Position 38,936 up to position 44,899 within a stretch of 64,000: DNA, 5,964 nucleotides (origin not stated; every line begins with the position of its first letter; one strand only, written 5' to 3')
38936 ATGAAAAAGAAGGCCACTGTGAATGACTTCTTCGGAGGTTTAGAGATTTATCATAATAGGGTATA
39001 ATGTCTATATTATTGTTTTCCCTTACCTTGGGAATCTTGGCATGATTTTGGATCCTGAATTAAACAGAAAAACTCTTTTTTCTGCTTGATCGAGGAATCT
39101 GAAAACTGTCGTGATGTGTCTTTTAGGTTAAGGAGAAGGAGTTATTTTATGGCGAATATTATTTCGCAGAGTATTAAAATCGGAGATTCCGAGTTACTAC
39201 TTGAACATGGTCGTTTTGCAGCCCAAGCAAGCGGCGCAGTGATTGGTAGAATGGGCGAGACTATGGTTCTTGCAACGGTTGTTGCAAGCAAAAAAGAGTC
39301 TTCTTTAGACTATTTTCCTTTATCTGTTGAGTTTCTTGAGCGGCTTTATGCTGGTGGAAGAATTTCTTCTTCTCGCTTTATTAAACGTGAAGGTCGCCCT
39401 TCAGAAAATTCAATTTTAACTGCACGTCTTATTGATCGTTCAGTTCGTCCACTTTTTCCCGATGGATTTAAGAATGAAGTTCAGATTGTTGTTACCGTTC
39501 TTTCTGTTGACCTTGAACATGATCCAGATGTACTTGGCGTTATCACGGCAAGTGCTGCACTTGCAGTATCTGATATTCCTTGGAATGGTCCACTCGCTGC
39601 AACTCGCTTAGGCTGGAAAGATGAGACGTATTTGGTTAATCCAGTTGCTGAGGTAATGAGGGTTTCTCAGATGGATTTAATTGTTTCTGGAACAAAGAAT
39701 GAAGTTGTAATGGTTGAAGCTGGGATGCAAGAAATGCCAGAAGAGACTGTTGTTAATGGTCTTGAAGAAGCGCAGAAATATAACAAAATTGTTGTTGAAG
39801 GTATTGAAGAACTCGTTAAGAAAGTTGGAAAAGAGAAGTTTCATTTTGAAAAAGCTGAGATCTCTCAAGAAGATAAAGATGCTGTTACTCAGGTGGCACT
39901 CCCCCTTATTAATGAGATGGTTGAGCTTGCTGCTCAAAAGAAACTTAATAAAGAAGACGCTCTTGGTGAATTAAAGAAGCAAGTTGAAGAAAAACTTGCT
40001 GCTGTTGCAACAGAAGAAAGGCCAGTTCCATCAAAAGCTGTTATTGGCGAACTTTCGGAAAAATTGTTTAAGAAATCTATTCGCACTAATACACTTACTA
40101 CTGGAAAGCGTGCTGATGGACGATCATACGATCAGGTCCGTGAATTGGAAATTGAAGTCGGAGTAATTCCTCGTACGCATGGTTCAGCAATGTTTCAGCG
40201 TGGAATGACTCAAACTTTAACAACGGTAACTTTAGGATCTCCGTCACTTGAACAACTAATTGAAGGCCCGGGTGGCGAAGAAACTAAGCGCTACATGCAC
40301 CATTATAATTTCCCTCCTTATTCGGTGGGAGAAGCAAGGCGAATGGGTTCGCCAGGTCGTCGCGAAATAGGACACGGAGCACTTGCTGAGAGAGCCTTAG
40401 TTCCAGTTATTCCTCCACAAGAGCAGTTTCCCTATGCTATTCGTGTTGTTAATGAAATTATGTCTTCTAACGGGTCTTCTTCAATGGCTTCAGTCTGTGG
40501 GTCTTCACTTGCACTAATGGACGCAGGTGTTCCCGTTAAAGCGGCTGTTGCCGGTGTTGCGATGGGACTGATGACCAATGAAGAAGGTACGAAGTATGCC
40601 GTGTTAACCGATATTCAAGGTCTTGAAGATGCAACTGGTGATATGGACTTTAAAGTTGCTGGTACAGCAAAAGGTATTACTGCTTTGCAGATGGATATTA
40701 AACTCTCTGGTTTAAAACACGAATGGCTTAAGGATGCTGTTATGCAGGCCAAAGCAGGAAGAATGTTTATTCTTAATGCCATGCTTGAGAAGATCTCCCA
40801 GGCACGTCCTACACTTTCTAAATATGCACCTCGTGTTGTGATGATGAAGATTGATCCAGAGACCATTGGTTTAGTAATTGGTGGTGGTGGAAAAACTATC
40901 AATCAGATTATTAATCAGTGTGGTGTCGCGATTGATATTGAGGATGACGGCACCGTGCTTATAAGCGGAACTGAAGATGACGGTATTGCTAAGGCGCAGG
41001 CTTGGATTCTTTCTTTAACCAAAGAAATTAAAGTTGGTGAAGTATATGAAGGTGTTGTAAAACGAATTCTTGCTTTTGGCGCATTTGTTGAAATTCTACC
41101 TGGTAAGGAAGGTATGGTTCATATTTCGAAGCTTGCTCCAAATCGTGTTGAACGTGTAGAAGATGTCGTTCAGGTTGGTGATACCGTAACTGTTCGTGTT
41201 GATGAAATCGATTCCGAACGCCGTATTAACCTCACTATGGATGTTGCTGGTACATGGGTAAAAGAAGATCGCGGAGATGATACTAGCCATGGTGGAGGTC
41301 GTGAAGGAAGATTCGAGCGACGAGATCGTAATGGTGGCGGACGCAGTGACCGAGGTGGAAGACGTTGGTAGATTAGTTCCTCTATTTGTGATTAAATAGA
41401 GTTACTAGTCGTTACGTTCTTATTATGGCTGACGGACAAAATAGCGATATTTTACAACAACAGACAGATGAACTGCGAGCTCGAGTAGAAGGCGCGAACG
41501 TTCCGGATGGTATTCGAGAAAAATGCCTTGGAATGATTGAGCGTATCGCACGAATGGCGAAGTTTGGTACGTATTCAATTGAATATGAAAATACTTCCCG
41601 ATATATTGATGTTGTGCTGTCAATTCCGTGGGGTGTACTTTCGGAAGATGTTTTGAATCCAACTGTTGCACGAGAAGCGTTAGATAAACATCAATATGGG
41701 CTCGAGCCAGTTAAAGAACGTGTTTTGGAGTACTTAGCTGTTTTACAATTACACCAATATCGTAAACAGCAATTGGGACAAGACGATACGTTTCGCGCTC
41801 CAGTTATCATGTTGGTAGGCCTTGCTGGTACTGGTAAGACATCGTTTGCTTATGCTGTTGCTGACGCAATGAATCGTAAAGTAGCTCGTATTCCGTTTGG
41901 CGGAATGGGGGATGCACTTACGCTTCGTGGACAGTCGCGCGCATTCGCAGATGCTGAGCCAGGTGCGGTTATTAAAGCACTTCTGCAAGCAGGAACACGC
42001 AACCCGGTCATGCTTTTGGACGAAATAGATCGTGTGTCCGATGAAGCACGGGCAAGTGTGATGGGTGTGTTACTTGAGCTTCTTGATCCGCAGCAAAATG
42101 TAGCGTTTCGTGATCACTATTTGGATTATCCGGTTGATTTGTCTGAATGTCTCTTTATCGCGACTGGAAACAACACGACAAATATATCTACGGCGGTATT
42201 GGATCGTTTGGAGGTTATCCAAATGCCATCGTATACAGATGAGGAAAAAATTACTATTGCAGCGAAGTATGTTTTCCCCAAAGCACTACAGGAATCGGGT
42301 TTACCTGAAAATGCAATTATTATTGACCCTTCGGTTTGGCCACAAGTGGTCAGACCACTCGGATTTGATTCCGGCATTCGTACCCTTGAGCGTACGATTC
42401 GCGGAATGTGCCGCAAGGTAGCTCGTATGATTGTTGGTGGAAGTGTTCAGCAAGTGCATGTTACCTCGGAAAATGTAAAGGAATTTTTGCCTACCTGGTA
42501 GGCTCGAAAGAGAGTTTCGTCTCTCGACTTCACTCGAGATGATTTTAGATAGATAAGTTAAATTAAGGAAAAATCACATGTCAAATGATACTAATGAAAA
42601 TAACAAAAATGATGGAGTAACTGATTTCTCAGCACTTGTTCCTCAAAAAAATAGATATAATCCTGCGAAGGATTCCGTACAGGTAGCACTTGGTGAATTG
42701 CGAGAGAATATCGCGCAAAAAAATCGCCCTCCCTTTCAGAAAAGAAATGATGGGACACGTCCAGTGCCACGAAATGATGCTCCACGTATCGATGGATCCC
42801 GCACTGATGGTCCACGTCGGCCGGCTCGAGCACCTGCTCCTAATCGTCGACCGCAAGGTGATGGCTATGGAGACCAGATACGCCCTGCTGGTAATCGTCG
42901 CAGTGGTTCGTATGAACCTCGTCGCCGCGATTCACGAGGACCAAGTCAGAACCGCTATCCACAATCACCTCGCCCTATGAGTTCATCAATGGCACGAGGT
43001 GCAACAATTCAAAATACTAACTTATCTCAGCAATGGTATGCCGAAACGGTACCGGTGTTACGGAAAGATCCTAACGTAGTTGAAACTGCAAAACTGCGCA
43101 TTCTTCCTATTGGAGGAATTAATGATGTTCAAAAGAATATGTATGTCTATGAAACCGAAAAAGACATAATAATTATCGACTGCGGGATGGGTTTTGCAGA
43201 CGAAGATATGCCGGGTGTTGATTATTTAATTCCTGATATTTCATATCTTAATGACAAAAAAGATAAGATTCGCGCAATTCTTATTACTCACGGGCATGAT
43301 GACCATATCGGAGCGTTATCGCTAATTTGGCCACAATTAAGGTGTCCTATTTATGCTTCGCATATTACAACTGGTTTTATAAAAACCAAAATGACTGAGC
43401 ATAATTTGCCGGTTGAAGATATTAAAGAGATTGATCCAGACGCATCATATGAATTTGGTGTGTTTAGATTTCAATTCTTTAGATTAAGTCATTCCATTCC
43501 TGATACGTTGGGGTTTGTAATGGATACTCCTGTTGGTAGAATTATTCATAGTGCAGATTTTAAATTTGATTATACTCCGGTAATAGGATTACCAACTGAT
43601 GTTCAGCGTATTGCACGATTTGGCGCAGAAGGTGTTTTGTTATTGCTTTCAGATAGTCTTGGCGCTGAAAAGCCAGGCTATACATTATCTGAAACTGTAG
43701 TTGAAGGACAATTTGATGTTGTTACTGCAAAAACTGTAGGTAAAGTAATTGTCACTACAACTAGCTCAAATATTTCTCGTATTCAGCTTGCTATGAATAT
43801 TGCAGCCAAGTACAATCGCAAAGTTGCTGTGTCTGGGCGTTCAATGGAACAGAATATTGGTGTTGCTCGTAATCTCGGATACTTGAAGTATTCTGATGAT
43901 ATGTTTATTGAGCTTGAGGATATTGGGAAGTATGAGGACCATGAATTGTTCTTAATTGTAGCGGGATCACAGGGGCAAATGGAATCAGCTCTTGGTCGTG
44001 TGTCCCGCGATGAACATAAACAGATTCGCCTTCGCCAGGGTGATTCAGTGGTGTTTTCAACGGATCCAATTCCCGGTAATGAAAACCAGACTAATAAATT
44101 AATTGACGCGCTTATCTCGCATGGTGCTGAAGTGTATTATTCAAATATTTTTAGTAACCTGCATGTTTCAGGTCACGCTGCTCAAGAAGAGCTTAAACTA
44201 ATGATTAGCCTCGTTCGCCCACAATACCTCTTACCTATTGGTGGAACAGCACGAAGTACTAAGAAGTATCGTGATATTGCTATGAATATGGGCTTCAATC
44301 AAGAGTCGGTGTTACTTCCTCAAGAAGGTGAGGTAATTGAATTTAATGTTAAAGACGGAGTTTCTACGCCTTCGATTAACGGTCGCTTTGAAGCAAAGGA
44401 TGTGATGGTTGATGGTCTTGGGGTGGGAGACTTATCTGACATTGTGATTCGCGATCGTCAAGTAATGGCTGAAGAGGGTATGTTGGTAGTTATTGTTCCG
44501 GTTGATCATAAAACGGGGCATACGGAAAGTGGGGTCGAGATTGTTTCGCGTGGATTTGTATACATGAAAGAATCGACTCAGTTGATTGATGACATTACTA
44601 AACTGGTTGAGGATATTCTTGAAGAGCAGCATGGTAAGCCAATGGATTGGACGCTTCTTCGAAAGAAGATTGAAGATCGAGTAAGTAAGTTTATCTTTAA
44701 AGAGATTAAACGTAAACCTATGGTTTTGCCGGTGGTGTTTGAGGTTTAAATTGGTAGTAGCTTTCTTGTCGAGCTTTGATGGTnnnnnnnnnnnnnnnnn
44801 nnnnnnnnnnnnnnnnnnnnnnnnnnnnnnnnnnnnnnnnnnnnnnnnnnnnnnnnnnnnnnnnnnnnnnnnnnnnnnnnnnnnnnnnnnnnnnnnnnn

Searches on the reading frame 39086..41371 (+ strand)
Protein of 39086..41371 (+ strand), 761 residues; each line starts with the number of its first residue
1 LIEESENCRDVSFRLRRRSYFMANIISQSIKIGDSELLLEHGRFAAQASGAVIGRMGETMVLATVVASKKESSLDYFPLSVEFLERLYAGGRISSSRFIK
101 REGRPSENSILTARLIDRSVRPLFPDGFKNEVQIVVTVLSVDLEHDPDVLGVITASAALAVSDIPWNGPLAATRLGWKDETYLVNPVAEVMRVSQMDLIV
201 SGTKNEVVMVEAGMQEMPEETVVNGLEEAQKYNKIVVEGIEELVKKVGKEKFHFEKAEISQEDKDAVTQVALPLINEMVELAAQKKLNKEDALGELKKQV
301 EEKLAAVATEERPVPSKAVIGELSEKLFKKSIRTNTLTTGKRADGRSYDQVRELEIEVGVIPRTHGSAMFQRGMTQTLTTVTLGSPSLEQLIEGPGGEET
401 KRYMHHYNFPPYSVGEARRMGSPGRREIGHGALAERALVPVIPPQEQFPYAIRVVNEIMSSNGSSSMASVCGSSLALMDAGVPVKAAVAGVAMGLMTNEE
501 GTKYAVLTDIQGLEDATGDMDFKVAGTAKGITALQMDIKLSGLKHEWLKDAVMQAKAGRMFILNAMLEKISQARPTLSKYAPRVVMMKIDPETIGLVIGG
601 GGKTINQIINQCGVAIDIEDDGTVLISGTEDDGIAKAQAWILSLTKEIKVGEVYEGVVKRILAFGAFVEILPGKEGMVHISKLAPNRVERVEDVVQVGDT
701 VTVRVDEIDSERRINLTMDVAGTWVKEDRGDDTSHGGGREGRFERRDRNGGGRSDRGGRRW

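Call 17: search_protein_families(library=pfam, proteins=[window:39086-41371:+], max_evalue=0.001)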
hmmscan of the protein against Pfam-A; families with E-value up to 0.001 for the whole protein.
window:39086-41371:+ (761 aa): 6 families
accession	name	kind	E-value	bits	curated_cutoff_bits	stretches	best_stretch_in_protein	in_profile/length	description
PF01138.27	RNase_PH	-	2.1e-57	193.6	25.5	2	350-483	1-130/130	3' exoribonuclease family, domain 1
PF00575.29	S1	-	1.9e-18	67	22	1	648-718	2-73/74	S1 RNA binding domain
PF03725.20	RNase_PH_C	-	5.7e-14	52.3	20.8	2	169-231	2-66/67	3' exoribonuclease family, domain 2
PF00013.35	KH_1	-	1.2e-12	47.8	21.5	1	586-642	3-65/66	KH domain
PF03726.19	PNPase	-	4.2e-06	27.6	24.6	1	265-347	4-81/81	Polyribonucleotide nucleotidyltransferase, RNA binding domain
PF23459.1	S1_RRP5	-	8.1e-06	26.7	27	1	650-710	3-63/72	RRP5 S1 domain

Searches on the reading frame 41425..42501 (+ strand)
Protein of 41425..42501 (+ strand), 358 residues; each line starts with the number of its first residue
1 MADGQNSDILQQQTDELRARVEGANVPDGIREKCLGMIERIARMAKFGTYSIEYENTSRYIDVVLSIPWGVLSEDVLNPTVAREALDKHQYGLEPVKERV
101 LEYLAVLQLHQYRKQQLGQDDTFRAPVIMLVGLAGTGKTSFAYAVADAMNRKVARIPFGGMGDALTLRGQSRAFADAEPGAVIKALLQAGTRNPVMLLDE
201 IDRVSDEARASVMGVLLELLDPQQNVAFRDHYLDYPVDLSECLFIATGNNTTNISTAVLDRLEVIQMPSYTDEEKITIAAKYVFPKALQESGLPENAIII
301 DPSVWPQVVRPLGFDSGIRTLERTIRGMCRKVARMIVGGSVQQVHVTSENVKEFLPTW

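Call 17: search_protein_families(library=pfam, proteins=[window:41425-42501:+], max_evalue=0.001)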
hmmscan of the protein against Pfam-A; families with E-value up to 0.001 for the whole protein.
window:41425-42501:+ (358 aa): 5 families
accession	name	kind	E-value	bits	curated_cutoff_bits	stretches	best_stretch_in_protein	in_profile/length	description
PF00004.35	AAA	-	1.7e-16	61.3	21.2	1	128-266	1-127/131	ATPase family associated with various cellular activities (AAA)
PF22667.2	Lon_lid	-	1.1e-07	31.9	27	1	290-340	2-52/57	Lon protease AAA+ ATPase lid domain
PF07728.20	AAA_5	-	5.9e-07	30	22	1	128-261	2-138/139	AAA domain (dynein-related subfamily)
PF07724.20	AAA_2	-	7.4e-06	26.5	27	1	128-254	6-129/166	AAA domain (Cdc48 subfamily)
PF13191.12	AAA_16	-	2.8e-05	25.1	32.6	0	116-193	15-90/167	AAA ATPase domain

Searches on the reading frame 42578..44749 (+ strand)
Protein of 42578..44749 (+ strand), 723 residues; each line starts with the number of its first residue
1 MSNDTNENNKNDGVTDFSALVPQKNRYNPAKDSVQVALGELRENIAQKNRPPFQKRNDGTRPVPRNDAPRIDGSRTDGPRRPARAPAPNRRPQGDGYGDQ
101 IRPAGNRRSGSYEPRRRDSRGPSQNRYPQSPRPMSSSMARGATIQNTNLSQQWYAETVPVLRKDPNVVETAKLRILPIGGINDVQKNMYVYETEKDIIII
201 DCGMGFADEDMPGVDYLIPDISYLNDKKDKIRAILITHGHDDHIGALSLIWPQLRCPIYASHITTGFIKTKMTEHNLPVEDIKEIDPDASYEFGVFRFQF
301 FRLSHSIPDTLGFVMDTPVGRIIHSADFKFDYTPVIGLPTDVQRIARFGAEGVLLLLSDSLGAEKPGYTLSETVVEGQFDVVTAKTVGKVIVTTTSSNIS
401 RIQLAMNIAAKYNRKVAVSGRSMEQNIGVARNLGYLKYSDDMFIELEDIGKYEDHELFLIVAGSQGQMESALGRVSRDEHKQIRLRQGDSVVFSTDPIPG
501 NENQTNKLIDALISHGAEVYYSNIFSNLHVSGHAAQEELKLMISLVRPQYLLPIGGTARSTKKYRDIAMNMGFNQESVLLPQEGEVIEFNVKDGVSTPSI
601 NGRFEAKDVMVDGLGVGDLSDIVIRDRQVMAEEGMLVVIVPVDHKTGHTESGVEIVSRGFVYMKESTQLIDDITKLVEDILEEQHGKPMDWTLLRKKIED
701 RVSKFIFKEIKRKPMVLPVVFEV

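Call 17: search_protein_families(library=pfam, proteins=[window:42578-44749:+], max_evalue=0.001)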
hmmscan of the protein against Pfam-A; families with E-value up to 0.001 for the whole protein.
window:42578-44749:+ (723 aa): 5 families
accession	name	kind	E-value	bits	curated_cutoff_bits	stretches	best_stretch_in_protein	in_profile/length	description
PF22505.1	RNase_J_b_CASP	-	3.1e-43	147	27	1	388-512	2-126/126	Ribonuclease J, beta-CASP domain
PF17770.6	RNase_J_C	-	6.5e-29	101.4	23.8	1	623-723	1-102/102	Ribonuclease J C-terminal domain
PF00753.33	Lactamase_B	-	1.1e-15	58.5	22.7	1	183-332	3-154/196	Metallo-beta-lactamase superfamily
PF12706.13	Lactamase_B_2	-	1.4e-13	51.4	27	1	198-329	3-144/200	Beta-lactamase superfamily domain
PF07521.17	RMMBL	-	4.9e-06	26.9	21.6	1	524-572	8-57/63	Zn-dependent metallo-hydrolase RNA specificity domain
